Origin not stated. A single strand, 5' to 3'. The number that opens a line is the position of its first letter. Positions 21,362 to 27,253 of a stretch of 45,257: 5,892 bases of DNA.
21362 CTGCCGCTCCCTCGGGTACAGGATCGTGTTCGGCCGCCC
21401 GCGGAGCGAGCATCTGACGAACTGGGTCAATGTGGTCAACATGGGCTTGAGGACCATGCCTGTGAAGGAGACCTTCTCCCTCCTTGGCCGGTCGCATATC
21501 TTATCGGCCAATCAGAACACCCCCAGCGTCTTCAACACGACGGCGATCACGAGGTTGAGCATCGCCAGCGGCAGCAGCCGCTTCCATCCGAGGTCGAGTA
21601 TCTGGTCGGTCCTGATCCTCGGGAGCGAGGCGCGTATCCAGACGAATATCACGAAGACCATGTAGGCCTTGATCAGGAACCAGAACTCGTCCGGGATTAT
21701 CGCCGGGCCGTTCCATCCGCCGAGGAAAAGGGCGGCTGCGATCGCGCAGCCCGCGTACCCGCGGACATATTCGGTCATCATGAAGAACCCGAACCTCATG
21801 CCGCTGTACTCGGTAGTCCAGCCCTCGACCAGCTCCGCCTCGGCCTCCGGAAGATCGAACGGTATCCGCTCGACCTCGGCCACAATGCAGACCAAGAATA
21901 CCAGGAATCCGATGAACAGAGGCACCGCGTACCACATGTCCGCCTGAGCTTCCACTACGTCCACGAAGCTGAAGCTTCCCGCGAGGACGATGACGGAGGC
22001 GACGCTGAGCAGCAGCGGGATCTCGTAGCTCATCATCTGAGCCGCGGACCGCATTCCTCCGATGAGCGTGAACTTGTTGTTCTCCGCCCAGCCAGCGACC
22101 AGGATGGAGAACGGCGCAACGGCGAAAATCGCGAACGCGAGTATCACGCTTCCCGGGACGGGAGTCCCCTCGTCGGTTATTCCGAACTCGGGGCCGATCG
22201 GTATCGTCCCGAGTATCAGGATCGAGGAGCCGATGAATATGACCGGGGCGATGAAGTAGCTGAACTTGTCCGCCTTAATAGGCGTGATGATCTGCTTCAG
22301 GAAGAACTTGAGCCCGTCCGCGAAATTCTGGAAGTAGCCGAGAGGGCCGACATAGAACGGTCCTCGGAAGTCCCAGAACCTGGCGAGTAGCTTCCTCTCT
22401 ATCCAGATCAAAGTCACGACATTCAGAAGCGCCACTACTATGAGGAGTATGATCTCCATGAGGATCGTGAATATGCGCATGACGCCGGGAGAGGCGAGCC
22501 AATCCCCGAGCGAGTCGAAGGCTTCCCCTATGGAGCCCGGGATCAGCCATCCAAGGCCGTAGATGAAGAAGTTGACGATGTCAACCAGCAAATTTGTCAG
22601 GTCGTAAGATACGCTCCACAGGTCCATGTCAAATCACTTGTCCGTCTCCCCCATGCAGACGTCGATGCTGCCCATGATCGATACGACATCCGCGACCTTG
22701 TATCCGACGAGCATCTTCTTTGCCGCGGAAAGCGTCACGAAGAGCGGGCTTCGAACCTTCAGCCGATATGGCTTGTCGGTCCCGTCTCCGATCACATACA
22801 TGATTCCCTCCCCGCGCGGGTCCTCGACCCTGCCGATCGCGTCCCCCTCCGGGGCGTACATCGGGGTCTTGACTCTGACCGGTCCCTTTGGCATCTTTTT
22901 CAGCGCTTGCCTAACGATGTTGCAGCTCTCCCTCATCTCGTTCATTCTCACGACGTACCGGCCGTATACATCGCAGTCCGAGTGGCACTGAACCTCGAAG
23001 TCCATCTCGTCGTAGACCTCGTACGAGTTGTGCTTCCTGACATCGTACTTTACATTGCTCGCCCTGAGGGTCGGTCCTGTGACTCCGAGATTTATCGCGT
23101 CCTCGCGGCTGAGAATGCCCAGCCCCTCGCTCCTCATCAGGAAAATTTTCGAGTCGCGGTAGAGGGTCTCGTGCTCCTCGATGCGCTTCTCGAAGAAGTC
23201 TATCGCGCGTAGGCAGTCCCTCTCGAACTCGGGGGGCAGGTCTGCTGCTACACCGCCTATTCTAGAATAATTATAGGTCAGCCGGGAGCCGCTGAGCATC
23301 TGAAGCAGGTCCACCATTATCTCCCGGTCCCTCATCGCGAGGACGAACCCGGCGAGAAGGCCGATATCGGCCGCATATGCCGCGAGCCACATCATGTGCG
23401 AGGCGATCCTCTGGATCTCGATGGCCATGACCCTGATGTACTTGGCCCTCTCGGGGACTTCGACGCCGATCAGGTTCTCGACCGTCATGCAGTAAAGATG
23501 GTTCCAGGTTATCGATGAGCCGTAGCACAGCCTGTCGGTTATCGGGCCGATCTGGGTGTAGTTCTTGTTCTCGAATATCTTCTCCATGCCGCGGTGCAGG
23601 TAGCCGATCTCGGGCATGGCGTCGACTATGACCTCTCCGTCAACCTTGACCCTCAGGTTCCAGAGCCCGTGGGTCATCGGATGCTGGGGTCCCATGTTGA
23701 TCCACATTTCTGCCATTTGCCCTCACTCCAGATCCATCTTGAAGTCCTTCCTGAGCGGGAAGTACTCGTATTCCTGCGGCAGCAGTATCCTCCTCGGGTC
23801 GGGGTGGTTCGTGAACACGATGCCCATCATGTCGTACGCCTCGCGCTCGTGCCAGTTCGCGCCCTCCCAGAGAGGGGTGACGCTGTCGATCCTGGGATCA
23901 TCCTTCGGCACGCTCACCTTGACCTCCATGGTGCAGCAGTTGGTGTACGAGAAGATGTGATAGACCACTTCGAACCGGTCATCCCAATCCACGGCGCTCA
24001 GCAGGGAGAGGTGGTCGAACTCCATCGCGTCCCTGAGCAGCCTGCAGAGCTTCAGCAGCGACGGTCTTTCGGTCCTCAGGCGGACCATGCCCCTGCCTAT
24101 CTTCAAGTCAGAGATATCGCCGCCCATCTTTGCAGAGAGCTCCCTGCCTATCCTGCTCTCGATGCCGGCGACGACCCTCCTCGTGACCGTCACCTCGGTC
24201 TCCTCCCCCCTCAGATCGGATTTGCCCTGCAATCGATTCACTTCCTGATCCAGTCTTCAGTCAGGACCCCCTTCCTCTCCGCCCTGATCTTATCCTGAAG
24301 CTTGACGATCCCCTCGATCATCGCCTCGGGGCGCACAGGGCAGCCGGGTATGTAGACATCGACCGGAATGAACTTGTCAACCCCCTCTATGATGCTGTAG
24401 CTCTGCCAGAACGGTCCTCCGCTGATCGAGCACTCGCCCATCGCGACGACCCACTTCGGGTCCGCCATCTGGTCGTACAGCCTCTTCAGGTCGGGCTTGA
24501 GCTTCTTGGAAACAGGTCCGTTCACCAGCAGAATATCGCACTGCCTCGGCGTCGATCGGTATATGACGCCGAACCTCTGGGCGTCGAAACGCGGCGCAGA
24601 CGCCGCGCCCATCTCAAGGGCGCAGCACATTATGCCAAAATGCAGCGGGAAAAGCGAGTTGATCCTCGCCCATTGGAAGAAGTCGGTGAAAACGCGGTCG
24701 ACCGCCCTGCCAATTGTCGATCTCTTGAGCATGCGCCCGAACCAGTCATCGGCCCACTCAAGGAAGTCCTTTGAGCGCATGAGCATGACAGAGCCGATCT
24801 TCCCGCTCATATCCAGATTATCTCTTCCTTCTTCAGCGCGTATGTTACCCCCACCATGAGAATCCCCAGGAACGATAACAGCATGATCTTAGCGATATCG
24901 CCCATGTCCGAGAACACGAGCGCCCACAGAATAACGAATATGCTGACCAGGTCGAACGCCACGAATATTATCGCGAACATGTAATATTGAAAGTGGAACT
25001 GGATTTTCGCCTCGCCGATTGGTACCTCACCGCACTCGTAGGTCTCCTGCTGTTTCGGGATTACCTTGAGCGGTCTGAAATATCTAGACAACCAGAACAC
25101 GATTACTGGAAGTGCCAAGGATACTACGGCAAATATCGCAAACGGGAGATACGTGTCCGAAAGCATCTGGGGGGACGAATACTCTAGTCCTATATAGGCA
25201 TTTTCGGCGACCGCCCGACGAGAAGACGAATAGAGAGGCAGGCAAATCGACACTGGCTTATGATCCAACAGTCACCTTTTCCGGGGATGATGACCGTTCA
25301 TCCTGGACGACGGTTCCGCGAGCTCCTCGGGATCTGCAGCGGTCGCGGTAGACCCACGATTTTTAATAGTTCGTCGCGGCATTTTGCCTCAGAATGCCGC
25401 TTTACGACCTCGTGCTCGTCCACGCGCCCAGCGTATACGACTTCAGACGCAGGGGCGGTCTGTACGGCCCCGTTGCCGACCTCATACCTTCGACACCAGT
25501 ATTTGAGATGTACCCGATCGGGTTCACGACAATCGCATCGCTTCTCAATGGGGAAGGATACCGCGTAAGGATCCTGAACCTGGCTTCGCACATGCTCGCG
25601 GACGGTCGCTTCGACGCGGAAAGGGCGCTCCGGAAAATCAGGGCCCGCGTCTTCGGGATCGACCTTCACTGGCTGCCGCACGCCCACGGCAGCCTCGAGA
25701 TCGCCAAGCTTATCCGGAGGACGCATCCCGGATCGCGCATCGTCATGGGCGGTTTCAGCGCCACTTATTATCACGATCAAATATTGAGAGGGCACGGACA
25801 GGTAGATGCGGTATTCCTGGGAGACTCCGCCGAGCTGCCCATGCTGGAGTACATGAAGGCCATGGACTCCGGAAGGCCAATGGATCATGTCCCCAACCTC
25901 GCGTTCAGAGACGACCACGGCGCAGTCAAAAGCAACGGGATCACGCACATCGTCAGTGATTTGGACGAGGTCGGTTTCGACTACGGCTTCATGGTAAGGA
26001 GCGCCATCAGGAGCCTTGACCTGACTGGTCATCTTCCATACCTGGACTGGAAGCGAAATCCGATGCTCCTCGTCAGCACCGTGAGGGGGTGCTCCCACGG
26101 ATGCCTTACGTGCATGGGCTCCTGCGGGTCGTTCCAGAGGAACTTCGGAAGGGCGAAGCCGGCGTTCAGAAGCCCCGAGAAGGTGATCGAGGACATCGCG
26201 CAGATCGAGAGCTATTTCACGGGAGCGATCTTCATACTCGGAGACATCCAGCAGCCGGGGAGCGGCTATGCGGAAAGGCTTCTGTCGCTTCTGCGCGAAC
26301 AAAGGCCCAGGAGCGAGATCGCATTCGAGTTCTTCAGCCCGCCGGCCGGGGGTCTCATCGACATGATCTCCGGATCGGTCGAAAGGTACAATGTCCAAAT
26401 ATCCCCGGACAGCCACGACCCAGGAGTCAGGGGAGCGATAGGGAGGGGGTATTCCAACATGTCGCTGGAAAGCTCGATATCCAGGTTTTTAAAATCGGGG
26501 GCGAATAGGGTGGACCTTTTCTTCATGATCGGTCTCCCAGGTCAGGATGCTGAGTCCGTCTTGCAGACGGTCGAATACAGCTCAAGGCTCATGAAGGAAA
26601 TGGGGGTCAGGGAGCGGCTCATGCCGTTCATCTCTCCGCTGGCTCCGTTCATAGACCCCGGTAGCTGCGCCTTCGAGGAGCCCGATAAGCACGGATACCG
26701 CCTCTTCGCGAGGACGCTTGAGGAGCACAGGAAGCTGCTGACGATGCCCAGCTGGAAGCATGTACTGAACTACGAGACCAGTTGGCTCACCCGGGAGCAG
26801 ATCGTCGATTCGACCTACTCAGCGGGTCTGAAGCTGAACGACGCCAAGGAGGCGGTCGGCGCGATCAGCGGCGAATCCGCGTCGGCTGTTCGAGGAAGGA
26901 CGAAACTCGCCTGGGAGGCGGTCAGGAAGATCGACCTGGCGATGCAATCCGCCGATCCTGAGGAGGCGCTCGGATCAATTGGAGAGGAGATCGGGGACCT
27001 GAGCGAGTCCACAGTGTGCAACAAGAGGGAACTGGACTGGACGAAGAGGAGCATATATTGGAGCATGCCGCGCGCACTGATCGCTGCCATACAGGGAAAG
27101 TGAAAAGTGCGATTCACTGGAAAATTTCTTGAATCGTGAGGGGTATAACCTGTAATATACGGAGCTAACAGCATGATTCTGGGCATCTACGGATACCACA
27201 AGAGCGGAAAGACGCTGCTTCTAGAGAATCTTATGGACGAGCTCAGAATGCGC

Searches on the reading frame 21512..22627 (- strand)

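Call 4: search_protein_families(library=pfam, proteins=[window:21512-22627:-], max_evalue=0.01)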
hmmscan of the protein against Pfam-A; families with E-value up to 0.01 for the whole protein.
window:21512-22627:- (371 aa): 1 family
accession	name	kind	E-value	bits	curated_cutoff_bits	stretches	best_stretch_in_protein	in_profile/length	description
PF00146.26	NADHdh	-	1.2e-105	353.6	27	1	58-362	2-297/298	NADH dehydrogenase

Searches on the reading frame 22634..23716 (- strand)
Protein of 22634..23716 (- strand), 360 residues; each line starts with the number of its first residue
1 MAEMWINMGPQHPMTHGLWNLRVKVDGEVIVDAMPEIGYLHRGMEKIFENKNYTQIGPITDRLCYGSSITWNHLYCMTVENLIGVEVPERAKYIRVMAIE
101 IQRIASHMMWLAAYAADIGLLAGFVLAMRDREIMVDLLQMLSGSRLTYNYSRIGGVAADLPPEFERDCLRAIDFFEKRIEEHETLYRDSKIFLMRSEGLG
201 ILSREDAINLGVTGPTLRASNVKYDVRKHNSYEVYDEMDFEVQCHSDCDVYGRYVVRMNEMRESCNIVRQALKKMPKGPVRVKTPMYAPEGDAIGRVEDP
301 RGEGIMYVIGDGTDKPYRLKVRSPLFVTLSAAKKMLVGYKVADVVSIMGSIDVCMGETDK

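Call 4: search_protein_families(library=pfam, proteins=[window:22634-23716:-], max_evalue=0.01)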
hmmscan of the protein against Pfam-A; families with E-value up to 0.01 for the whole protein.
window:22634-23716:- (360 aa): 2 families
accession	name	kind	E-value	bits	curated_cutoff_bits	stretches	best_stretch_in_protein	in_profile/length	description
PF00346.24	Complex1_49kDa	-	3e-86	289.3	24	2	117-286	1-170/271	Respiratory-chain NADH dehydrogenase, 49 Kd subunit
PF00374.24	NiFeSe_Hases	-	6.4e-06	25.8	25.8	1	42-110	1-69/508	Nickel-dependent hydrogenase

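Call 51: search_solved_structures(query=window:22634-23716:-, max_evalue=1e-30, show_alignments=2)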
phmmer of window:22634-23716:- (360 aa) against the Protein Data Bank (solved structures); distinct sequences matched with E-value up to 1e-30: 54.
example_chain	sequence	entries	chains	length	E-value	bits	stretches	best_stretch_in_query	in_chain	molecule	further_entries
6hum_H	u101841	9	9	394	2.7e-91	309.5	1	4-281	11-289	NAD(P)H-quinone oxidoreductase subunit H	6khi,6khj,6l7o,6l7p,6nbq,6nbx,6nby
7eu3_H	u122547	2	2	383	1.2e-89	304.1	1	4-280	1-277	NAD(P)H-quinone oxidoreductase subunit H, chloroplastic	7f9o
9grx_H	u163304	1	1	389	1.3e-88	300.7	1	4-280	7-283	NAD(P)H-quinone oxidoreductase subunit H, chloroplastic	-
7wfg_H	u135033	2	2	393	5.7e-88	298.6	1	4-280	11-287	NAD(P)H-quinone oxidoreductase subunit H, chloroplastic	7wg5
2fug_4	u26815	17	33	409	6.8e-87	295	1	4-290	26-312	NADH-quinone oxidoreductase chain 4 | NADH-QUINONE OXIDOREDUCTASE SUBUNIT 4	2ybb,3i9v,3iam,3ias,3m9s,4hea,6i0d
7zm7_C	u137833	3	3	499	1.7e-84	287.1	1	5-289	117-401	NADH-ubiquinone oxidoreductase 49 kDa subunit-like protein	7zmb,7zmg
9iho_D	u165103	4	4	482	5.5e-84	285.5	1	5-294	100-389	NUCM (49 kDa) subunit of mitochondrial NADH:ubiquinone oxidoreductase (Complex I)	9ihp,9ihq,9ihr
6gcs_C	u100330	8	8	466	5.1e-82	279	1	5-283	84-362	49-KDA PROTEIN (NUCM) | Subunit NUCM of NADH:Ubiquinone Oxidoreductase (Complex I) | NUCM protein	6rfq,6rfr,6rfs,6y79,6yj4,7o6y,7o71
6h8k_C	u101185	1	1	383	7.6e-82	278.4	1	6-283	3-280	NUCM protein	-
7q5y_B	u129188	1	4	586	9.8e-82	278.1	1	2-280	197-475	NADH-quinone oxidoreductase subunit C/D 2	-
8ba0_D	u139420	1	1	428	1.3e-81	277.7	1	4-290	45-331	Complex I-49kD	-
8b9z_D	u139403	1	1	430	1.3e-81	277.6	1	4-290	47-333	Complex I-49kD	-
8esw_S2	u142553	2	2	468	1.9e-81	277.1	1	4-290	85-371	Complex I-49kD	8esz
7b0n_D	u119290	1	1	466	3.6e-81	276.2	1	5-283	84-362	NUCM protein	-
4wz7_C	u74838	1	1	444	2.1e-79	270.4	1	5-283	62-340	NUCM protein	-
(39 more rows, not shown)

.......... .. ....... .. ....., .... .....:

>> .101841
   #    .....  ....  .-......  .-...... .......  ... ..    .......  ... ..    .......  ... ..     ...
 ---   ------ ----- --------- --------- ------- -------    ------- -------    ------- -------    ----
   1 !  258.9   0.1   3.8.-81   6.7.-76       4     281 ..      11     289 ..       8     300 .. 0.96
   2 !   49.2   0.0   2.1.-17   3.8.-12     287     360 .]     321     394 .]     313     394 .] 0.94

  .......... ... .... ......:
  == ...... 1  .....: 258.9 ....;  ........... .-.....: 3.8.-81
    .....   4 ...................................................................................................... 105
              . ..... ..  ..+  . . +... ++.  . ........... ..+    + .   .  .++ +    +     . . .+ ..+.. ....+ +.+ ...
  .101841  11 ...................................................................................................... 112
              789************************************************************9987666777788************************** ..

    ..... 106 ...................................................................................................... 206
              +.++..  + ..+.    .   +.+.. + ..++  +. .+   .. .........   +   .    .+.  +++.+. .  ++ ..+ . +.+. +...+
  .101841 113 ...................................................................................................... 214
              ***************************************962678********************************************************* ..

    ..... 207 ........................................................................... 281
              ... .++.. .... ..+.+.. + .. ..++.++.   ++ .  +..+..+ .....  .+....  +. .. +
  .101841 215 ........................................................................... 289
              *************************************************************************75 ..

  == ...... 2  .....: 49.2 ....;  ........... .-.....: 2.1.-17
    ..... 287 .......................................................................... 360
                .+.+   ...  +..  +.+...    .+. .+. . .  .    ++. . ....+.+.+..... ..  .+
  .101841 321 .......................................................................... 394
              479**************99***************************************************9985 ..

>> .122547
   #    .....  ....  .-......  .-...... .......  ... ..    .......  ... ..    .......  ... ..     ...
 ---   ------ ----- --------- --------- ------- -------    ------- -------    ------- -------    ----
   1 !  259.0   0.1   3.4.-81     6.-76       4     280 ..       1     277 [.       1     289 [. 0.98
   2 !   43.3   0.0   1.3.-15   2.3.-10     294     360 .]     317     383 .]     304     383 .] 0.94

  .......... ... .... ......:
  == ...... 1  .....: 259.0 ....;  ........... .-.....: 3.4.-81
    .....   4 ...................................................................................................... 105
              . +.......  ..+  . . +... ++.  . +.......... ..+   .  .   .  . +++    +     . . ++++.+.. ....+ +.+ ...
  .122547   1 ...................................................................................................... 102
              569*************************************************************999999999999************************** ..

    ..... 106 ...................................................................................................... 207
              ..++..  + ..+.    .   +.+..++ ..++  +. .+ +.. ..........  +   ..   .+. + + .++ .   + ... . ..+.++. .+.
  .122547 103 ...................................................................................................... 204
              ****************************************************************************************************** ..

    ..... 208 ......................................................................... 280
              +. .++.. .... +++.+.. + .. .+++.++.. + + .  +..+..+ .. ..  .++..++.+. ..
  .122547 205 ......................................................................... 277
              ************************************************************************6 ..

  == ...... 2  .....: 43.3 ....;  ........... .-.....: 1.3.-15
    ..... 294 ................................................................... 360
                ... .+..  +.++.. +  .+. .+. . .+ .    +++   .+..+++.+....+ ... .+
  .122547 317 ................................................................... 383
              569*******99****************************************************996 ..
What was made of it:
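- NuoD shares '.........' and aligns its 'DRLCY' tyrosine with the Tyr of NdhH 'SRWDY' (call 51).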

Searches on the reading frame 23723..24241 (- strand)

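Call 4: search_protein_families(library=pfam, proteins=[window:23723-24241:-], max_evalue=0.01)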
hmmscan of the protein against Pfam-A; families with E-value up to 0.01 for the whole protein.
window:23723-24241:- (172 aa): 1 family
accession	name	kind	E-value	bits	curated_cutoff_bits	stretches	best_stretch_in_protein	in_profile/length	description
PF00329.25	Complex1_30kDa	-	4.4e-44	150.4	22.5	1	57-170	3-121/124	Respiratory-chain NADH dehydrogenase, 30 Kd subunit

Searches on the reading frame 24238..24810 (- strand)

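Call 4: search_protein_families(library=pfam, proteins=[window:24238-24810:-], max_evalue=0.01)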
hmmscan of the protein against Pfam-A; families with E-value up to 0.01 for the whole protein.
window:24238-24810:- (190 aa): 1 family
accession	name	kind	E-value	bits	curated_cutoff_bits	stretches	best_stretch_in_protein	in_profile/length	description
PF01058.29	Oxidored_q6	-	3.1e-29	101.7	27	1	62-171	1-128/128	NADH ubiquinone oxidoreductase, 20 Kd subunit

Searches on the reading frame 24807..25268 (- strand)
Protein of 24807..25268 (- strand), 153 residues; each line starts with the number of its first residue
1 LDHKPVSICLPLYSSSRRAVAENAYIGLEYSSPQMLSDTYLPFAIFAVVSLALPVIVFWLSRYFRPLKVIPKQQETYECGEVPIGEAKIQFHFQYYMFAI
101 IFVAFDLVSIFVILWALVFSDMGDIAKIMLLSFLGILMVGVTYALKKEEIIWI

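Call 4: search_protein_families(library=pfam, proteins=[window:24807-25268:-], max_evalue=0.01)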
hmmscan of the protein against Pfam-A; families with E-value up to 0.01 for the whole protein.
window:24807-25268:- (153 aa): 1 family
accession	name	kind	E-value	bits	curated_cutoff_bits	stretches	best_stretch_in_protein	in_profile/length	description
PF00507.24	Oxidored_q4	-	1.7e-23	83.1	23.3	1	55-152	2-99/99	NADH-ubiquinone/plastoquinone oxidoreductase, chain 3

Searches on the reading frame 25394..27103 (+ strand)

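Call 11: search_protein_families(library=pfam, proteins=[window:25394-27103:+], max_evalue=0.0001)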
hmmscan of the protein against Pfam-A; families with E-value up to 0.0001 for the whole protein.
window:25394-27103:+ (569 aa): 2 families
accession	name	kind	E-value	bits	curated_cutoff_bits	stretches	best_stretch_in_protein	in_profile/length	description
PF02310.24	B12-binding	-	1.3e-14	54.6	32.1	1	35-145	8-113/121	B12 binding domain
PF04055.27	Radical_SAM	-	9.1e-08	32.9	29.5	1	228-394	2-164/166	Radical SAM superfamily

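Call 52: search_protein_families(library=ncbifam, proteins=[window:25394-27103:+], max_evalue=0.00001)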
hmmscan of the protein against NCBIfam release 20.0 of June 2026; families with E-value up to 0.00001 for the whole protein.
window:25394-27103:+ (569 aa): 9 families
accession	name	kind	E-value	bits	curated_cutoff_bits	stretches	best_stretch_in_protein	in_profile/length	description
TIGR04190.1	B12_SAM_Ta0216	equivalog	1.8e-187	624.3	500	1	5-514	1-510/554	TIGR04190 family B12-binding domain/radical SAM domain protein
TIGR02026.1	BchE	equivalog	6.5e-13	48.4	481.35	1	41-284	22-247/497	magnesium-protoporphyrin IX monomethyl ester anaerobic oxidative cyclase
TIGR04367.1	HpnR_B12_rSAM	equivalog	1.1e-12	47.3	650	1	38-285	19-238/490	hopanoid C-3 methylase HpnR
TIGR03471.1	HpnJ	equivalog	1e-11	44.4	577.6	1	100-275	84-243/472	hopanoid biosynthesis associated radical SAM protein HpnJ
TIGR03975.1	rSAM_ocin_1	subfamily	7.5e-10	37.9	281.85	1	97-313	141-346/606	RiPP maturation radical SAM C-methyltransferase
NF050148.1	rSAM_ApyD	equivalog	2.3e-09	36.2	750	1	101-275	91-244/645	RiPP biosynthesis radical SAM protein ApyD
NF033712.0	B12_rSAM_KedN5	subfamily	2e-07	29.6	700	1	103-253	81-226/624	KedN5 family methylcobalamin-dependent radical SAM C-methyltransferase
NF038361.1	rSAM_Sden_1168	equivalog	2.4e-07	29.7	575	1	102-274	159-325/560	Sden_1168 family B12-binding radical SAM P-methyltransferase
TIGR04013.1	B12_SAM_MJ_1487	hypoth_equivalog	3.1e-07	29.6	251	1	104-408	60-341/382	TIGR04013 family B12-binding domain/radical SAM domain-containing protein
